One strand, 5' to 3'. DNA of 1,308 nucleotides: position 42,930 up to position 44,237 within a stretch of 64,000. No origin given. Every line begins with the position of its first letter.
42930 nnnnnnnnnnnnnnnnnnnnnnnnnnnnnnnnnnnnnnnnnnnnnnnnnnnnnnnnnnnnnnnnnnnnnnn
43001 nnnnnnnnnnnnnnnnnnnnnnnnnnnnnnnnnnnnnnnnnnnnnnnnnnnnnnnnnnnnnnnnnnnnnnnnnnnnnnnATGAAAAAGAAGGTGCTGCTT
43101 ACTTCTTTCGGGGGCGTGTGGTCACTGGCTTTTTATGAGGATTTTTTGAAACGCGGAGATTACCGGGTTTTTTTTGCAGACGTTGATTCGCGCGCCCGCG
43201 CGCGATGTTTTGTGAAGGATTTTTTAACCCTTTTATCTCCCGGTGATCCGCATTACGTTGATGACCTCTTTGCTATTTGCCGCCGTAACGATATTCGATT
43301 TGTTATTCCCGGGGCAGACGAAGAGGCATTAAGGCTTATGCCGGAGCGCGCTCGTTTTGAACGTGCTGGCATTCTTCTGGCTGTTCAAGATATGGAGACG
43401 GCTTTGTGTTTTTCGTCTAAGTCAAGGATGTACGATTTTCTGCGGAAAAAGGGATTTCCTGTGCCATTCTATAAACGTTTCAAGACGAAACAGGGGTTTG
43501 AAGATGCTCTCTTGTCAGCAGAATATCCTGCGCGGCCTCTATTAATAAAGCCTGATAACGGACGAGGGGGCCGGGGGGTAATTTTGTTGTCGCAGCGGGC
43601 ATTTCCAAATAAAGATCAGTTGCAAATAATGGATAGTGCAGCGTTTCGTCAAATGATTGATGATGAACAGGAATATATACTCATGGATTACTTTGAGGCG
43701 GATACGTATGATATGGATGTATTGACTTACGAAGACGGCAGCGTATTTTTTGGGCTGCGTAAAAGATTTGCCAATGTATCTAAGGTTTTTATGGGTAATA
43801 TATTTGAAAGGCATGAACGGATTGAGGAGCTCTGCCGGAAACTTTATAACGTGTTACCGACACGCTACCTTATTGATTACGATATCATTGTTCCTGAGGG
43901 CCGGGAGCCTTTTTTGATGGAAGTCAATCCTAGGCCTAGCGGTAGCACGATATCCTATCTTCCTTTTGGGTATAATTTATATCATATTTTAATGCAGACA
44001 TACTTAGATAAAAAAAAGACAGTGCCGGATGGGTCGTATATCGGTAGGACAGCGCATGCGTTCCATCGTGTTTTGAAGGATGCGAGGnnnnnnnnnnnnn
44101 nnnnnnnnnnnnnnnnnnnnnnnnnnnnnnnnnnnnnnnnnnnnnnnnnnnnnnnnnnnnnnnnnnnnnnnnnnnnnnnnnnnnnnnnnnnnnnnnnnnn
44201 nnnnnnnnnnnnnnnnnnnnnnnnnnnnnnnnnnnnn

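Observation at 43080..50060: Tailoring set next to the nonulosonate genes: ATP-grasp, LmbE-type deacetylase, second GNAT, AsnB-type amidotransferase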

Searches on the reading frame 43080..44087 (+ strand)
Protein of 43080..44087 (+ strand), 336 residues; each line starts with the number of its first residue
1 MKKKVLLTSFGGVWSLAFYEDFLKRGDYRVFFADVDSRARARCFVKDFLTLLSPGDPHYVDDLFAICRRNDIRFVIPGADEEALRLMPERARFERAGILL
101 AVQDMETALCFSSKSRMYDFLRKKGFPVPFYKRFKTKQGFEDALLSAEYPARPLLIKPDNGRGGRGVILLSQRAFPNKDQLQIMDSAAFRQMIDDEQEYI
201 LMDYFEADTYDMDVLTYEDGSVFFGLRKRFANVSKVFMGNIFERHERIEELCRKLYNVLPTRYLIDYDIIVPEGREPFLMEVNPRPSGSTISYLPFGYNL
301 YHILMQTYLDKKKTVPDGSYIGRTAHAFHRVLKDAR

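Call 4: search_protein_families(library=pfam, proteins=[window:43080-44087:+])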
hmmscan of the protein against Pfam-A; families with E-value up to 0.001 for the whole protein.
window:43080-44087:+ (336 aa): 4 families
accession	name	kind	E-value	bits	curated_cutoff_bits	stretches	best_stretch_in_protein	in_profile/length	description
PF02655.19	ATP-grasp_3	-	3e-09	37.6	23.2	1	112-289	2-160/160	ATP-grasp domain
PF15632.11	ATPgrasp_Ter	-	1.6e-08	34.8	29.1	1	197-313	3-114/131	ATP-grasp in the biosynthetic pathway with Ter operon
PF21360.3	PylC-like_N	-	2.4e-07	31.2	27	1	21-99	15-94/96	PylC-like, N-terminal domain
PF14397.11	ATPgrasp_ST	-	2.6e-07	30.6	31.4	0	103-173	11-82/278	Sugar-transfer associated ATP-grasp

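Call 8: search_protein_families(library=ncbifam, proteins=[window:43080-44087:+], max_evalue=0.001)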
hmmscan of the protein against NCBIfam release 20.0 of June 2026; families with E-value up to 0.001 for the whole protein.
window:43080-44087:+ (336 aa): 12 families
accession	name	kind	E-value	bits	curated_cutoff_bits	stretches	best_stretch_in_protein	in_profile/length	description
NF009402.0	PRK12767.1-1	equivalog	1.3e-25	89.9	218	1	3-312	3-302/329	carbamoyl phosphate synthase-like protein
NF009405.0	PRK12767.1-4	equivalog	4.1e-22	78.6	390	1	4-289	2-269/320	carbamoyl phosphate synthase-like protein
NF009404.0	PRK12767.1-3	equivalog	5e-19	68.4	316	1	5-306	3-304/344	carbamoyl phosphate synthase-like protein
NF009406.0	PRK12767.1-5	equivalog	2.1e-17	63.2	271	1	28-314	28-299/327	carbamoyl phosphate synthase-like protein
NF009403.0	PRK12767.1-2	equivalog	3.9e-15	55.9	286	1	4-229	2-209/342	carbamoyl phosphate synthase-like protein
NF002563.0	PRK02186.1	subfamily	5.5e-05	21.6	625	1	107-232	102-222/890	argininosuccinate lyase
NF005315.0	PRK06849.1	equivalog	7e-05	22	406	1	23-287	25-277/389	hypothetical protein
NF002527.0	PRK01966.1-3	equivalog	0.00011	21.5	310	1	243-309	256-321/332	D-alanine--D-alanine ligase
TIGR00877.1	purD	equivalog_domain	0.00013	20.9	288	1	60-189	53-178/425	phosphoribosylamine--glycine ligase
NF053643.1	Ddl_archaea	equivalog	0.00035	19.7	500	1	100-289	93-275/367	putative pseudomurein biosynthesis ATP-grasp protein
NF040720.1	MptN_Meth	equivalog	0.0004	19.6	350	1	120-292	108-275/291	tetrahydromethanopterin:alpha-L-glutamate ligase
TIGR01205.1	D_ala_D_alaTIGR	subfamily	0.00063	18.8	245.65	0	243-295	244-296/318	D-alanine--D-alanine ligase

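Call 9: find_encoding_contigs(protein=window:43080-44087:+, flank=10000, max_places=6)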
Protein window:43080-44087:+ (336 aa): no gene with exactly this product is on record in the collection.

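Call 12: find_homologous_proteins(query=window:43080-44087:+)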
Query window:43080-44087:+ (336 aa): 51 proteins with E <= 0.001 among 3626 candidates.
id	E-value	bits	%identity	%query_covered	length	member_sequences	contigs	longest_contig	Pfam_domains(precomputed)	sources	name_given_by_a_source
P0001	7.2e-226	767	100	100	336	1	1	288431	PF14397.12,PF15632.12,PF02655.20,PF21360.4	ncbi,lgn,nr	ncbi:MAG: ATP-grasp domain-containing protein [Candidatus Omnitrophota bacterium]|nr:ATP-grasp domai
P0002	4.9e-174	596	76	100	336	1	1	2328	PF14397.12,PF15632.12,PF02655.20,PF21360.4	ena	-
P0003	1.2e-126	441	59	99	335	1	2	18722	PF14397.12,PF15632.12,PF02655.20,PF21360.4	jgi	-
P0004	1.6e-108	381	50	99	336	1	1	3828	PF14397.12,PF15632.12,PF02655.20,PF21360.4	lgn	-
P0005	1.1e-106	375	52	98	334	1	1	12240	PF14397.12,PF15632.12,PF02655.20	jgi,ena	-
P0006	6.1e-104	366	51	96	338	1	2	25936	PF14397.12,PF15632.12,PF02655.20,PF21360.4,PF07478.19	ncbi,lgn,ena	-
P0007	6.7e-102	359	50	99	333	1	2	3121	PF14397.12,PF15632.12,PF02655.20,PF21360.4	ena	-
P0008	1.5e-101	358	50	98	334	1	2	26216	PF14397.12,PF15632.12,PF02655.20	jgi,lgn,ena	-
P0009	8.4e-100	352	48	99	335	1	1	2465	PF14397.12,PF15632.12,PF02655.20,PF21360.4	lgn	-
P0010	3.0e-99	351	50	98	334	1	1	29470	PF15632.12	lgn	-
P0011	1.6e-98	348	52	99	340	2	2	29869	PF14397.12,PF15632.12,PF02655.20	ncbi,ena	-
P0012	5.3e-96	340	46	99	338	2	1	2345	PF15632.12,PF02655.20,PF21360.4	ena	-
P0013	5.8e-96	340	46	99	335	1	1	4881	PF14397.12,PF15632.12,PF02655.20,PF21360.4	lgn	-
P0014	1.3e-95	339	46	99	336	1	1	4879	PF15632.12,PF02655.20,PF21360.4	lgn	-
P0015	4.6e-94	334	44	99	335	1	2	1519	PF15632.12,PF02655.20,PF21360.4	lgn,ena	-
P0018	3.5e-89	318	46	99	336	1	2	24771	PF15632.12,PF21360.4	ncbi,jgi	jgi:hypothetical protein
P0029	2.9e-75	272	43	99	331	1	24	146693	PF15632.12,PF21360.4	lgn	-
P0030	4.6e-73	265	41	93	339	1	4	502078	PF13535.12,PF14397.12,PF15632.12,PF02655.20,PF21360.4,PF07478.19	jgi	-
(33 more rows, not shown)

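Call 13: find_encoding_contigs(protein=P0003, flank=10000, max_places=2)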
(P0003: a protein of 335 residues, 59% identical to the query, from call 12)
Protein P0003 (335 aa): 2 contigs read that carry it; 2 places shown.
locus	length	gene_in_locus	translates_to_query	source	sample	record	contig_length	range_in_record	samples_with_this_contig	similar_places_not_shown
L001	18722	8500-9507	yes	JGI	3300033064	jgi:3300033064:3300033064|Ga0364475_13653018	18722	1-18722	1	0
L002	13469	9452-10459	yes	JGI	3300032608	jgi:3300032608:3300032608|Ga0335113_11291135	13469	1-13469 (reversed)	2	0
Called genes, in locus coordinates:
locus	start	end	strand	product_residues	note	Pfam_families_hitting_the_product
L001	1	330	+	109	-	?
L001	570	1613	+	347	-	PF01073:3Beta_HSD, PF01370:Epimerase, PF02719:Polysacc_synt_2, PF04321:RmlD_sub_bind, PF05368:NmrA, PF07993:NAD_binding_4 (faint), PF16363:GDP_Man_Dehyd, PF13460:NAD_binding_10 (weak)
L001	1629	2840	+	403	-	PF01041:DegT_DnrJ_EryC1, PF01053:Cys_Met_Meta_PP, PF01212:Beta_elim_lyase (weak)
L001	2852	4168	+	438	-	PF00202:Aminotran_3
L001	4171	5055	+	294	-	PF00248:Aldo_ket_red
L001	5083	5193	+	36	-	-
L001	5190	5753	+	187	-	PF13302:Acetyltransf_3, PF00583:Acetyltransf_1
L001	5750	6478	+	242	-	PF02348:CTP_transf_3, PF12804:NTP_transf_3 (weak)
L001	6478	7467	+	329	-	-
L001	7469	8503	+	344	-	PF03102:NeuB, PF08666:SAF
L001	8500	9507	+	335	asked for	PF21360:PylC-like_N (weak), PF14397:ATPgrasp_ST (faint), PF02655:ATP-grasp_3, PF15632:ATPgrasp_Ter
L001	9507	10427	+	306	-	PF00389:2-Hacid_dh, PF02826:2-Hacid_dh_C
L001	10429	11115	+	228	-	PF02585:PIG-L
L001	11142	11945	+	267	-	PF24675:NpmA, PF02390:Methyltransf_4, PF13847:Methyltransf_31, PF08241:Methyltransf_11, PF08242:Methyltransf_12, PF13649:Methyltransf_25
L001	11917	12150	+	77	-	-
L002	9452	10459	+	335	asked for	PF21360:PylC-like_N (weak), PF14397:ATPgrasp_ST (faint), PF02655:ATP-grasp_3, PF15632:ATPgrasp_Ter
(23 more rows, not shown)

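Call 14: find_encoding_contigs(protein=P0011, flank=10000, max_places=2)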
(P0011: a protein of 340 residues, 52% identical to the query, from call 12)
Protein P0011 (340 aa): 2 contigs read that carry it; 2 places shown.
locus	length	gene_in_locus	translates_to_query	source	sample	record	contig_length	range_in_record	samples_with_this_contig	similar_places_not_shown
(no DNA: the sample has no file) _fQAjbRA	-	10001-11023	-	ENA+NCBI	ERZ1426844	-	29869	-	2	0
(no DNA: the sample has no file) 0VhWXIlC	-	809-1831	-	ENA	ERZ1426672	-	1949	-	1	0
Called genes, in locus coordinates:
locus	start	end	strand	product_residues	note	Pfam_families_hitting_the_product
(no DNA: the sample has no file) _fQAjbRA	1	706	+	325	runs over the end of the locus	PF05050:Methyltransf_21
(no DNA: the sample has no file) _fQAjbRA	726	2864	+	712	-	PF01370:Epimerase, PF02719:Polysacc_synt_2, PF04321:RmlD_sub_bind, PF16363:GDP_Man_Dehyd, PF01041:DegT_DnrJ_EryC1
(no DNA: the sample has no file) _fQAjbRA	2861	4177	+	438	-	PF00202:Aminotran_3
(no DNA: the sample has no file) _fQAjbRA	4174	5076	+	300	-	PF00248:Aldo_ket_red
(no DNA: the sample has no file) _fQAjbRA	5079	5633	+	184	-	PF13302:Acetyltransf_3, PF00583:Acetyltransf_1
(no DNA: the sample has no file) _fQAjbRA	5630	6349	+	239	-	PF02348:CTP_transf_3, PF12804:NTP_transf_3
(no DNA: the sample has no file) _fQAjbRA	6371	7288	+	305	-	-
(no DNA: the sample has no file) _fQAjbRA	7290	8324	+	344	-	PF03102:NeuB, PF08666:SAF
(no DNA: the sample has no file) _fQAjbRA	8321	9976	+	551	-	PF02310:B12-binding, PF04055:Radical_SAM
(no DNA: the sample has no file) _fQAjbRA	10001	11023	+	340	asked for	PF14397:ATPgrasp_ST (faint), PF02655:ATP-grasp_3 (weak), PF15632:ATPgrasp_Ter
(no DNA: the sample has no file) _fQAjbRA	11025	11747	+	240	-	PF02585:PIG-L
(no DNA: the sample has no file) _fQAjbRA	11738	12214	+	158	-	PF13302:Acetyltransf_3, PF00583:Acetyltransf_1, PF13673:Acetyltransf_10 (faint), PF13508:Acetyltransf_7 (weak)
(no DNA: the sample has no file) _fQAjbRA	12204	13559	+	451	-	PF02310:B12-binding, PF04055:Radical_SAM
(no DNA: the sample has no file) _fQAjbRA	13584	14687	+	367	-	PF13489:Methyltransf_23, PF08241:Methyltransf_11, PF08242:Methyltransf_12, PF13649:Methyltransf_25, PF13847:Methyltransf_31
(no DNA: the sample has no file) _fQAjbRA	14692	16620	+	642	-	PF13522:GATase_6, PF13537:GATase_7, PF00733:Asn_synthase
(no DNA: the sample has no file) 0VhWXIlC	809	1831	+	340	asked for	PF14397:ATPgrasp_ST (faint), PF02655:ATP-grasp_3 (weak), PF15632:ATPgrasp_Ter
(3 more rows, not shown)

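Call 15: find_encoding_contigs(protein=P0029, flank=10000, max_places=2)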
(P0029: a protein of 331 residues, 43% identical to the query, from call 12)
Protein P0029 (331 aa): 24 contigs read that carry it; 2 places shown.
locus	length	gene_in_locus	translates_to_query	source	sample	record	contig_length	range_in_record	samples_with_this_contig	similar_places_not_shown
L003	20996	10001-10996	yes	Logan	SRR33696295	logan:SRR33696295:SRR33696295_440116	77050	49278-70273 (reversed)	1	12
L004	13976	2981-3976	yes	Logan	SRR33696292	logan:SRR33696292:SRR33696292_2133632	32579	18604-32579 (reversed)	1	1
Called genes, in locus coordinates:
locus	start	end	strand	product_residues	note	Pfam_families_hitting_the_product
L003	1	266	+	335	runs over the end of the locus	PF01073:3Beta_HSD, PF01370:Epimerase, PF02719:Polysacc_synt_2, PF04321:RmlD_sub_bind, PF07993:NAD_binding_4 (weak), PF13460:NAD_binding_10, PF16363:GDP_Man_Dehyd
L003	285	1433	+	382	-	PF00155:Aminotran_1_2 (weak), PF01041:DegT_DnrJ_EryC1, PF01053:Cys_Met_Meta_PP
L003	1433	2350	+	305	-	PF00248:Aldo_ket_red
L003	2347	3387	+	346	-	-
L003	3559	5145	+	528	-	-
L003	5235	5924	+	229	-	PF00551:Formyl_trans_N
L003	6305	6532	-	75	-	-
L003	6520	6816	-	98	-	PF13340:DUF4096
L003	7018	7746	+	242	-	-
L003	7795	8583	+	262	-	-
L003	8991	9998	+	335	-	PF03102:NeuB, PF08666:SAF (weak)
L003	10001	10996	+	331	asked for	PF21360:PylC-like_N, PF15632:ATPgrasp_Ter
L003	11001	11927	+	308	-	PF00389:2-Hacid_dh, PF02826:2-Hacid_dh_C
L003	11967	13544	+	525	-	-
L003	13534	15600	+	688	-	PF02348:CTP_transf_3, PF00202:Aminotran_3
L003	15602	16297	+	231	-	PF02585:PIG-L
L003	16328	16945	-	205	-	PF13302:Acetyltransf_3, PF00583:Acetyltransf_1 (weak)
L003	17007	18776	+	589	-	PF00664:ABC_membrane, PF09818:ABC_ATPase (faint), PF00005:ABC_tran, PF02463:SMC_N (faint)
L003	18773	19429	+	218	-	PF02348:CTP_transf_3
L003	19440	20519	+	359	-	PF04230:PS_pyruv_trans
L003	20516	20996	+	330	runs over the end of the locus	PF03102:NeuB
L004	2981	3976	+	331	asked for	PF21360:PylC-like_N, PF15632:ATPgrasp_Ter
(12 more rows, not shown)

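Call 16: search_solved_structures(query=window:43080-44087:+, max_evalue=0.01)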
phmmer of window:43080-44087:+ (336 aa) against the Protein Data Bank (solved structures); distinct sequences matched with E-value up to 0.01: 3.
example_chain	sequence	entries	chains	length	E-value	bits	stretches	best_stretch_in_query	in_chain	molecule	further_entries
2pn1_A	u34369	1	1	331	5.7e-08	35.7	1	4-165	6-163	Carbamoylphosphate synthase large subunit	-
2qk4_A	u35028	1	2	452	0.00015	24.5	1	63-191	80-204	Trifunctional purine biosynthetic protein adenosine-3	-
2yw2_A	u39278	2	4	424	0.0027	20.3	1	58-171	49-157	Phosphoribosylamine--glycine ligase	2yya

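Call 22: find_related_loci(query=A1, collection=genome_contigs, flank=10000)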
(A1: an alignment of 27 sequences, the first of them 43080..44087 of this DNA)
Query A1 (336 aa) in genome_contigs; peptide patterns used: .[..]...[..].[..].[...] (x = any residue, [..] = any of these).
90 stretches matched a pattern; 29 encode a relative of the query (tblastn E <= 1e-3); 29 distinct loci.
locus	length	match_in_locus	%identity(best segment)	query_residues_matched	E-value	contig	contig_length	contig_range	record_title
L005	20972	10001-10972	51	2-325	7e-109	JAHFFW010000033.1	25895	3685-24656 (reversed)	MAG: Candidatus Omnitrophota bacterium isolate nzgw300 NODE_500_length_25896_cov_6.566867, whole genome shotgun sequence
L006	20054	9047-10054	45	1-334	2e-93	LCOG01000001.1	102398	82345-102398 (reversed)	MAG: Parcubacteria group bacterium GW2011_GWA2_47_26 UX98_C0001, whole genome shotgun sequence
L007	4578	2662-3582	40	4-310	3e-75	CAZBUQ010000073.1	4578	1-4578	MAG TPA_asm: uncultured Gammaproteobacteria bacterium isolate binchicken_co38_1207 genome assembly, contig: NODE_39433_l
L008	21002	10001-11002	31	4-328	4e-43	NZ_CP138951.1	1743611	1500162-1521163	Prochlorococcus marinus str. MIT 9302 chromosome, complete genome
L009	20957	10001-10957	29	4-312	5e-37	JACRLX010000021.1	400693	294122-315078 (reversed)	MAG: Rhodocyclales bacterium isolate NC_groundwater_1892_Pr3_B-0.1um_64_18 SR2-18-B1_coassembly_19984, whole genome shot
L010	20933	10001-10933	29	5-317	9e-35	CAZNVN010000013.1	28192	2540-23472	MAG TPA_asm: uncultured Rhodospirillaceae bacterium isolate SRP092796_co3_610 genome assembly, contig: NODE_2507_length_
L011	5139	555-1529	26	2-316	2e-32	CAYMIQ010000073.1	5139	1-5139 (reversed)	MAG TPA_asm: uncultured Rickettsiales bacterium isolate SRP077602_co4_88 genome assembly, contig: NODE_33264_length_5139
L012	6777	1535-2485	29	1-305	3e-31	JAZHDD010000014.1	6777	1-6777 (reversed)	MAG: Desulfovibrionaceae bacterium isolate Bin10Zod NODE_1557_length_6777_cov_23.835763, whole genome shotgun sequence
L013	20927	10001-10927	28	2-300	2e-30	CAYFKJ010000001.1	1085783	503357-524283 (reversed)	MAG TPA_asm: uncultured Rhodospirillaceae bacterium isolate ERP019367_co1_18 genome assembly, contig: NODE_3_length_1085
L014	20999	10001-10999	27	5-322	3e-30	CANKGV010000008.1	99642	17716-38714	MAG: Alphaproteobacteria bacterium isolate RH-27jun17-405 genome assembly, contig: RH-27jun17-C505, whole genome shotgun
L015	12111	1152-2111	25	5-321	4e-30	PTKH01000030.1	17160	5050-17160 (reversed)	MAG: Alphaproteobacteria bacterium MarineAlpha9_Bin3 CFH33_30, whole genome shotgun sequence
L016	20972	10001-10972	29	1-317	5e-29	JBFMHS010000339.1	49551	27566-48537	MAG: Pseudomonadota bacterium isolate MAG330 MAG330_339, whole genome shotgun sequence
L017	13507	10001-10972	29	1-316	4e-29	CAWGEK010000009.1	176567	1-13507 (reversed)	MAG: uncultured Alphaproteobacteria bacterium isolate MFD02242.bin.2.108 genome assembly, contig: contig_35963, whole ge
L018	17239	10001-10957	29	1-309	8e-28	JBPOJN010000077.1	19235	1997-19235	MAG: Myxococcota bacterium isolate MAG_483 c_000000618993, whole genome shotgun sequence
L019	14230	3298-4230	27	1-300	1e-27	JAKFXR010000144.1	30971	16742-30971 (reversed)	MAG: Polaromonas sp. isolate ND3_Bin_7 ND3_0000256, whole genome shotgun sequence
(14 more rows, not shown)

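Call 42: predict_structure(alignment_id=A1)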
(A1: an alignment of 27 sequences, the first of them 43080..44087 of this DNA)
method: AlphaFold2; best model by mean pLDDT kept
length: 336 residues; sequences in the alignment: 27
mean_pLDDT: 94.2   pTM: 0.91
mean pLDDT of the five models: 94.2, 93.9, 93.5, 93.2, 93.1
residues with pLDDT >= 90: 293; 70-90: 37; 50-70: 6; < 50: 0
segments of 3 or more residues with pLDDT < 50: none
pLDDT, mean of each block of 10 residues (from residue 1): 95 92 98 95 94 97 98 97 96 98 93 94 95 97 97 93 81 88 95 95 93 97 96 81 97 97 95 93 94 97 98 96 93 81
secondary structure, 60 per line:
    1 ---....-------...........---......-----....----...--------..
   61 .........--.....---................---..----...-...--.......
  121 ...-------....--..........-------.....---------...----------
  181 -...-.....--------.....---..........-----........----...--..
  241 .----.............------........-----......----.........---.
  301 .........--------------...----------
elements in order: E4-7 H15-25 E29-34 H40-43 E48-50 H59-69 E72-76 H80-95 H114-123 E131-134 H137-146 E154-158 E168-170 E182-184 H186-190 E199-203 E207-216 E222-229 E239-241 H246-258 E265-272 E278-283 H288-296 H300-309 E324-326

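Call 45: fold_search(model_id=the predicted structure, library=pdb)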
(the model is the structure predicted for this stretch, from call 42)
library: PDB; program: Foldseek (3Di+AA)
matches with E <= 10: 1893; with E <= 0.001: 599
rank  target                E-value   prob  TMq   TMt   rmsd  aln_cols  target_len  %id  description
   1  2pn1                  4.2e-19  1.00  0.72  0.78   4.2       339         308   19  Crystal structure of carbamoylphosphate synthase large subunit (split gene in MJ) (ZP_00538348.1) from Exiguobacterium s (released 2007-05-08)
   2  3v4s_B                3.7e-16  1.00  0.70  0.62   3.7       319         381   14  Crystal Structure of ADP-ATP complex of purK: N5-carboxyaminoimidazole ribonucleotide synthetase (released 2013-02-13)
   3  3orr_A                5.6e-16  1.00  0.67  0.62   4.9       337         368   12  Crystal Structure of N5-Carboxyaminoimidazole synthetase from Staphylococcus aureus (released 2011-07-20)
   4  3orq_B                8.1e-16  1.00  0.67  0.62   4.7       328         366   12  Crystal Structure of N5-Carboxyaminoimidazole synthetase from Staphylococcus aureus complexed with ADP (released 2011-07-20)
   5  2dwc_A                8.1e-16  1.00  0.67  0.56   4.9       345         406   14  Crystal structure of Probable phosphoribosylglycinamide formyl transferase from Pyrococcus horikoshii OT3 complexed wi (released 2007-02-10)
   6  3q2o_A                1.2e-15  1.00  0.69  0.62   3.8       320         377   15  Crystal Structure of purK: N5-carboxyaminoimidazole ribonucleotide synthetase (released 2011-10-26)
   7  2dwc_B                1.2e-15  1.00  0.68  0.57   4.6       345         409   15  Crystal structure of Probable phosphoribosylglycinamide formyl transferase from Pyrococcus horikoshii OT3 complexed wi (released 2007-02-10)
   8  4wd3_A                1.9e-15  1.00  0.63  0.56   5.1       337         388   16  Crystal structure of an L-amino acid ligase RizA (released 2015-09-09)
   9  3orr_B                2.2e-15  1.00  0.67  0.62   4.5       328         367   13  Crystal Structure of N5-Carboxyaminoimidazole synthetase from Staphylococcus aureus (released 2011-07-20)
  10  3orq_A                2.5e-15  1.00  0.70  0.63   4.3       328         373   13  Crystal Structure of N5-Carboxyaminoimidazole synthetase from Staphylococcus aureus complexed with ADP (released 2011-07-20)
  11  1kj8_A                2.7e-15  1.00  0.67  0.60   5.1       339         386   15  Crystal Structure of PurT-Encoded Glycinamide Ribonucleotide Transformylase in Complex with Mg-ATP and GAR (released 2002-06-28)
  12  3r5h_A                2.9e-15  1.00  0.71  0.63   3.8       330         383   14  Crystal Structure of ADP-AIR complex of purK: N5-carboxyaminoimidazole ribonucleotide synthetase (released 2012-03-21)
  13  4ffl                  4.4e-15  1.00  0.64  0.62   4.9       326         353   14  PylC in complex with L-lysine (released 2012-09-19)
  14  4dlk_A                4.9e-15  1.00  0.64  0.57   3.8       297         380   16  Crystal Structure of ATP-Ca++ complex of purK: N5-carboxyaminoimidazole ribonucleotide synthetase (released 2013-02-06)
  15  2czg_A                5.9e-15  1.00  0.66  0.56   5.1       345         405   15  Crystal structure of Probable phosphoribosylglycinamide formyl transferase (PH0318) from Pyrococcus horikoshii OT3 (released 2006-01-13)
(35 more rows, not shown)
